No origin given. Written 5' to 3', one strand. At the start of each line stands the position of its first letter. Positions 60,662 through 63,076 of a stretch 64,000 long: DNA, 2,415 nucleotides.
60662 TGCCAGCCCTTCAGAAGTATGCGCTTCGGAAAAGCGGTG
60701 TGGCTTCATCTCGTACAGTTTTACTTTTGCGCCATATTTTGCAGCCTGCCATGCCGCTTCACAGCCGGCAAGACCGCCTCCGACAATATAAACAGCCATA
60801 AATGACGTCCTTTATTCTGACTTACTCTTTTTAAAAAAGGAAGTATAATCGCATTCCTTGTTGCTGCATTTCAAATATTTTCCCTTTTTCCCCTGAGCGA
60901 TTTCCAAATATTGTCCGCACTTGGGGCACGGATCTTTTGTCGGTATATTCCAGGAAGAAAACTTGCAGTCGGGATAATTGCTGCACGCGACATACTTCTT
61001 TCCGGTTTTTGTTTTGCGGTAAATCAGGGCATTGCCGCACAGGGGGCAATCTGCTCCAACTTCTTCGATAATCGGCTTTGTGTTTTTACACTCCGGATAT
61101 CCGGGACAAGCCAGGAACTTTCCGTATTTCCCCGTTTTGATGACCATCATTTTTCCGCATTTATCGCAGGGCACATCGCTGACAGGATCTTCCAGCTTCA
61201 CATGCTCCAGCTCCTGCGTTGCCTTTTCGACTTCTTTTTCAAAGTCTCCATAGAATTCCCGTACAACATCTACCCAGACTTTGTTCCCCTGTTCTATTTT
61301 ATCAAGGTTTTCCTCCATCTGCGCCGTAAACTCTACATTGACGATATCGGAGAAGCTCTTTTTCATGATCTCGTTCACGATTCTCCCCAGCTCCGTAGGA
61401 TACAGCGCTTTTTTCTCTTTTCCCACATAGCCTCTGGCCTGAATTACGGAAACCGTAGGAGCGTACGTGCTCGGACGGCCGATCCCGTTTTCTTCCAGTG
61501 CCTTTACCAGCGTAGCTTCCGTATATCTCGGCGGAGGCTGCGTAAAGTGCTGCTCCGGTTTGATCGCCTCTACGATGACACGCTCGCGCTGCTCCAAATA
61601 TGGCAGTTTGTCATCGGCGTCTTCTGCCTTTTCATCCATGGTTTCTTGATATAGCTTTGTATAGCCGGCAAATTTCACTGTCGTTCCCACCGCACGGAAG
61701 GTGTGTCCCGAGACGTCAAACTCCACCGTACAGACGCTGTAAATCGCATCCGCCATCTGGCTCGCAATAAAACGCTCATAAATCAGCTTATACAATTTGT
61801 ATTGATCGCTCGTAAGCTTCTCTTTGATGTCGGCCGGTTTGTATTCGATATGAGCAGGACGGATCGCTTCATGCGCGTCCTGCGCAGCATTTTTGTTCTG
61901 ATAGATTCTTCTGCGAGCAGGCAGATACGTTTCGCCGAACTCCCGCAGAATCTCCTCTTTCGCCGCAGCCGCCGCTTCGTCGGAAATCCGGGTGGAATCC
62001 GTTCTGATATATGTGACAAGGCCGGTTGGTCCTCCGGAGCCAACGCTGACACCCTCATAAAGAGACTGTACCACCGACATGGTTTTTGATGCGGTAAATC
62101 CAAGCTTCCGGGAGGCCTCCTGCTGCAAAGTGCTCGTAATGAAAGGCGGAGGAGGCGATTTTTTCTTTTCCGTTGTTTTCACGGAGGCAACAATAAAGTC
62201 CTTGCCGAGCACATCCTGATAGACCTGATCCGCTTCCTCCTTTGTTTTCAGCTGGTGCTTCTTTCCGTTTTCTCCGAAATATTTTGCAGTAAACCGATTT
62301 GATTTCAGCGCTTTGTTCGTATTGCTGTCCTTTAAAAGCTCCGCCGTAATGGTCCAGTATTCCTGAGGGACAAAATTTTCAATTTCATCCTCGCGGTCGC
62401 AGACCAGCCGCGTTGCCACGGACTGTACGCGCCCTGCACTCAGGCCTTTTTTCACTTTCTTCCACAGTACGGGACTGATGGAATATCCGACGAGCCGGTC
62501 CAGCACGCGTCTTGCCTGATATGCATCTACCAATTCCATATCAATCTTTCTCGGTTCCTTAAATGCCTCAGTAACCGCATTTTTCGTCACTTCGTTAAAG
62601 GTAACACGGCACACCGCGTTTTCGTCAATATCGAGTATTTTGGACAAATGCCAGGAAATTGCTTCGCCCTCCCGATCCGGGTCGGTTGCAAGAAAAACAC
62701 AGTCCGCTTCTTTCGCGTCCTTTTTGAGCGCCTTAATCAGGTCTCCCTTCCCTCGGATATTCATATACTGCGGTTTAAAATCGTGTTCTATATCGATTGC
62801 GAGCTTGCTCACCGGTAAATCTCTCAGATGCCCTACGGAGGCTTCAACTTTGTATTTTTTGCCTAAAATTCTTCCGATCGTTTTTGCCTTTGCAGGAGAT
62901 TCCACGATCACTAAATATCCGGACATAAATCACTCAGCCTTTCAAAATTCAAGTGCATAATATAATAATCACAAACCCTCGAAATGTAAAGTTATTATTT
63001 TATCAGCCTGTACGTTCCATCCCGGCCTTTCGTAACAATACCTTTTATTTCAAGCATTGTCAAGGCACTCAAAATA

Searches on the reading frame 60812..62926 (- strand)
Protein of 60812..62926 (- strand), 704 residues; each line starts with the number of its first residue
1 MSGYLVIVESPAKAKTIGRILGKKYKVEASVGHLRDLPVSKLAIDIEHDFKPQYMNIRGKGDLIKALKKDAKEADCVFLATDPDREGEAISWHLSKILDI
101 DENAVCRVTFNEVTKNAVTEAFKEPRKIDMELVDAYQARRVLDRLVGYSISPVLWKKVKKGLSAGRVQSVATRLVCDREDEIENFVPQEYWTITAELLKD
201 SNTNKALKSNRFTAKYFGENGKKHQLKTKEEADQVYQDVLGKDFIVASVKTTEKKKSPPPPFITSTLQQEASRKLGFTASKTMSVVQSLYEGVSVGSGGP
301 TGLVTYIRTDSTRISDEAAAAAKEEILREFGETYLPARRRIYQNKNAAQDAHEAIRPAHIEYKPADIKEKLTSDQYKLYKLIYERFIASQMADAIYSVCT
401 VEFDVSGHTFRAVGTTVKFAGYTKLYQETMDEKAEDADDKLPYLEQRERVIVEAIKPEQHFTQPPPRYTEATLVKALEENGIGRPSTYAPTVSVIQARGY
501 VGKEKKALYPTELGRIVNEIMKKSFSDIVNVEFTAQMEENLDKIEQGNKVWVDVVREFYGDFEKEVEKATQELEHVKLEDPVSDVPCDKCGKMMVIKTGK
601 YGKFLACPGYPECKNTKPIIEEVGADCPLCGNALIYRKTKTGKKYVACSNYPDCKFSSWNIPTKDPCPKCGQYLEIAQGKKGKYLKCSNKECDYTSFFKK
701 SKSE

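Call 76: search_protein_families(library=pfam, proteins=[window:60812-62926:-], max_evalue=0.001)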
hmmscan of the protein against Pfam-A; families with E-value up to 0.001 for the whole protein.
window:60812-62926:- (704 aa): 5 families
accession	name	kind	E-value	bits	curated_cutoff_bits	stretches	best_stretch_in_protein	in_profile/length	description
PF01131.25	Topoisom_bac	-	1.9e-131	439.3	35.1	1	128-555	2-410/411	DNA topoisomerase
PF01396.24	Zn_ribbon_Top1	-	3.8e-32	110.2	32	3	586-619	3-36/39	Topoisomerase DNA binding C4 zinc finger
PF01751.28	Toprim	-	3.2e-21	75.7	23.1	1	5-112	2-95/96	Toprim domain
PF02150.21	Zn_ribbon_RPB9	-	8.3e-08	32.4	25.2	0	667-694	4-29/36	RNA polymerases M/15 Kd subunit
PF13408.12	Zn_ribbon_recom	-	0.00051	20.8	25.3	0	627-652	8-33/58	Recombinase zinc beta ribbon domain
